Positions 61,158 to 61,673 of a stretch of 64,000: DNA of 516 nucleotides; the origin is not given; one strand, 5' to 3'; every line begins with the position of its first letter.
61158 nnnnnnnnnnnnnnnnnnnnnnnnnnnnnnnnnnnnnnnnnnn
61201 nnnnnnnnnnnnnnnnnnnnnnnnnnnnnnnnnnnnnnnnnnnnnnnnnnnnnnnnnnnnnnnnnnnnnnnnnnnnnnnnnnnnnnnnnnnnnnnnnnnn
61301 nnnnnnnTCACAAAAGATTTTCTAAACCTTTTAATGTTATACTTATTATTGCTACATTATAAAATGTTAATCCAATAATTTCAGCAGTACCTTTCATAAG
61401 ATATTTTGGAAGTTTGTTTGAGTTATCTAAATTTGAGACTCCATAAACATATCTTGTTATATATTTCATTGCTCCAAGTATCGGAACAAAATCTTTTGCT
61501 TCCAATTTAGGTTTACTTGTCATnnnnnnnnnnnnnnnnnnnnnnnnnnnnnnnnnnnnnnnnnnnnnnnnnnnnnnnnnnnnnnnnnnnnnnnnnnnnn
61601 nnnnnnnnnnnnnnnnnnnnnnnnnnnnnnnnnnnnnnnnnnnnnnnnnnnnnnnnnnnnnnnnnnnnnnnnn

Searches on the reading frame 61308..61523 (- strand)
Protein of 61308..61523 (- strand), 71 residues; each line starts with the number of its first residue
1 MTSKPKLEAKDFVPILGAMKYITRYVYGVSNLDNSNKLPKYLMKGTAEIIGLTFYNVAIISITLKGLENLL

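Call 20: find_homologous_proteins(query=window:61311-61523:-, max_evalue=0.01)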
Query seq(71 aa) (71 aa): 1 proteins with E <= 0.01 among 1 candidates.
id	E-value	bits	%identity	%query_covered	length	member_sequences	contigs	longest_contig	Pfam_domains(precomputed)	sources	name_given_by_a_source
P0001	1.1e-37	144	99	100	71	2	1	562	-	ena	-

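Call 23: find_encoding_contigs(protein=P0001, flank=5000)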
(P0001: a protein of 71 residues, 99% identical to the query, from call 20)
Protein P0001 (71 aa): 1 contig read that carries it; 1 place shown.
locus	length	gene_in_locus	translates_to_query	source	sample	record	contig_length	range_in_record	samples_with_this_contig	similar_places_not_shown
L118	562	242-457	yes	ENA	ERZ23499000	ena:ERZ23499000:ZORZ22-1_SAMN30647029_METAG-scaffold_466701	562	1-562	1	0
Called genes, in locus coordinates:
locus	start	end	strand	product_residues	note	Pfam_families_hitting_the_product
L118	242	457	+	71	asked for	-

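Call 24: find_encoding_contigs(protein=window:61308-61523:-, flank=10000)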
Protein window:61308-61523:- (71 aa): 3 contigs read that carry it; 2 places shown.
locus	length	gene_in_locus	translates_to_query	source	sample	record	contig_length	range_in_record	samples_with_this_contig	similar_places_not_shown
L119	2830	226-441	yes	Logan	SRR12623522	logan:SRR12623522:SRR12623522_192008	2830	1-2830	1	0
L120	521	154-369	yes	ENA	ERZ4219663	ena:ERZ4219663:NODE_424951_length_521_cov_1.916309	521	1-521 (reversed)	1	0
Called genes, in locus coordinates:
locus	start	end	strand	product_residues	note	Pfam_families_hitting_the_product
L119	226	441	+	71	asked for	-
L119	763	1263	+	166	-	PF00827:Ribosomal_L15e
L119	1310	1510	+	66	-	PF18929:DUF5678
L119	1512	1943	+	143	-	PF00077:RVP (weak), PF13650:Asp_protease_2, PF13975:gag-asp_proteas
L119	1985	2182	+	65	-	PF04024:PspC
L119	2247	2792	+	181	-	-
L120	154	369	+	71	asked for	-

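Call 31: search_protein_families(library=pfam, max_evalue=0.1, proteins=[window:61311-61523:-])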
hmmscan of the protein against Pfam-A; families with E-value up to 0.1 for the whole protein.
seq(71 aa): 0 families

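Call 55: search_protein_representatives(protein=window:61308-61523:-)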
Query: 71 residues. Proteins with E-value up to 0.001 (for the whole library): 6; up to 1e-10: 2; up to 1e-30: 0. The best 6 are listed.
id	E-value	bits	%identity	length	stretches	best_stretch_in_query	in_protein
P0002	3.7e-20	86.8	61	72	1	1-71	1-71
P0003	1.2e-15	72.7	54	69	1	4-70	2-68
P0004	4.4e-09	51.9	30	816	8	16-53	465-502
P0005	1.4e-04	37.7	30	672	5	15-64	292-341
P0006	2.5e-04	36.9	50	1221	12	21-42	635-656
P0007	3.5e-04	36.5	37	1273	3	13-67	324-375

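Call 63: find_encoding_contigs(protein=P0002, flank=3000, max_places=6)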
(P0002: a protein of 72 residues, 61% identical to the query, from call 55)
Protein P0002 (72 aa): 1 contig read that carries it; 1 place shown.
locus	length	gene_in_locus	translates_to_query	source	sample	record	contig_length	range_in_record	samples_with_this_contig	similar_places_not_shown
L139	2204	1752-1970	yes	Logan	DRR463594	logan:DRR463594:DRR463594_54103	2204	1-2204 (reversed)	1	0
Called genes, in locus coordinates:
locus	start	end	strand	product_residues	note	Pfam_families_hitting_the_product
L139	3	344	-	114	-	?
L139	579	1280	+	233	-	-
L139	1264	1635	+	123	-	-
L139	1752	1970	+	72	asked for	-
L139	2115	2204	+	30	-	?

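Call 65: find_encoding_contigs(protein=P0003, flank=3000, max_places=6)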
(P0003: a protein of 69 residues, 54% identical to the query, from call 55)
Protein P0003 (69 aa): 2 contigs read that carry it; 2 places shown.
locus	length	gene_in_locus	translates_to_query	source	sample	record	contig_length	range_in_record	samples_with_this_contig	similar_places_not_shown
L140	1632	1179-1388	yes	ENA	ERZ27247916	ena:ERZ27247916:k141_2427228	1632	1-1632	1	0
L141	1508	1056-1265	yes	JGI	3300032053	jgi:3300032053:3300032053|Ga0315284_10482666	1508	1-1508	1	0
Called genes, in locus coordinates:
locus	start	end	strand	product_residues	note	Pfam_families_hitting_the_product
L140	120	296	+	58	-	-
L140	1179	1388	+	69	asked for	-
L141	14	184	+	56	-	-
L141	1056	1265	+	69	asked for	-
